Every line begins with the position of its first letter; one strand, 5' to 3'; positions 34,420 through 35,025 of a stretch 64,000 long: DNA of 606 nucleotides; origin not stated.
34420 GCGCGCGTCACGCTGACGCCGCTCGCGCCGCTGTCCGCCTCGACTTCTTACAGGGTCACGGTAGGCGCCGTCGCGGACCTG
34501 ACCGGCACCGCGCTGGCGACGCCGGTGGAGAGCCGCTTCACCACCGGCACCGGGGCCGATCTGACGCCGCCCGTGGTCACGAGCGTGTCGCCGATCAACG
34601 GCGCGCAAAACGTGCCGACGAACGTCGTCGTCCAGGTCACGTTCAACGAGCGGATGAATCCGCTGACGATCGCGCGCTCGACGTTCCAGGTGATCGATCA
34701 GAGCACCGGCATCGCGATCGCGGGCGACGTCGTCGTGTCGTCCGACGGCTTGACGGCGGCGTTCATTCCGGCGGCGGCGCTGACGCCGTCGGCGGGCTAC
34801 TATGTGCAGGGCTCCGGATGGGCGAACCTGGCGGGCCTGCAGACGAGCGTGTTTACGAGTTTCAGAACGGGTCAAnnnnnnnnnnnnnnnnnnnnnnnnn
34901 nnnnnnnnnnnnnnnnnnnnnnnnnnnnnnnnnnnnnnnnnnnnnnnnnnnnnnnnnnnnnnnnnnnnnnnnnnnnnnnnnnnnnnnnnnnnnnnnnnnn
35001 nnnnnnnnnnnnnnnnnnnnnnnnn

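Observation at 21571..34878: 13.3-kb uninterrupted gene for a 4,435-aa secreted Ig-repeat mega-protein with no recognisable anchor or enzymatic domain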

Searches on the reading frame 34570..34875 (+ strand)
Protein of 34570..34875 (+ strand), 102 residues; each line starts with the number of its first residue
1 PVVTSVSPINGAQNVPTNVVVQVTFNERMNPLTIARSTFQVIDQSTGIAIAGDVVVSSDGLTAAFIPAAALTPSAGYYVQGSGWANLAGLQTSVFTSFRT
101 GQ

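Call 61: search_protein_families(library=pfam, proteins=[window:34570-34875:+], max_evalue=1)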
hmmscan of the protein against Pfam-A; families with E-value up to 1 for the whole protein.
window:34570-34875:+ (102 aa): 3 families
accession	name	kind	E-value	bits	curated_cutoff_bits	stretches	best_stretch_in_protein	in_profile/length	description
PF13205.12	Big_5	-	1.5e-14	55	23.6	1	1-89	5-92/105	Bacterial Ig-like domain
PF16775.10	ZoocinA_TRD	-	0.09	13.4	27.4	1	5-88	8-87/106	Target recognition domain of lytic exoenzyme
PF04234.18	CopC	-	0.12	13.8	23.3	1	3-53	4-45/92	CopC domain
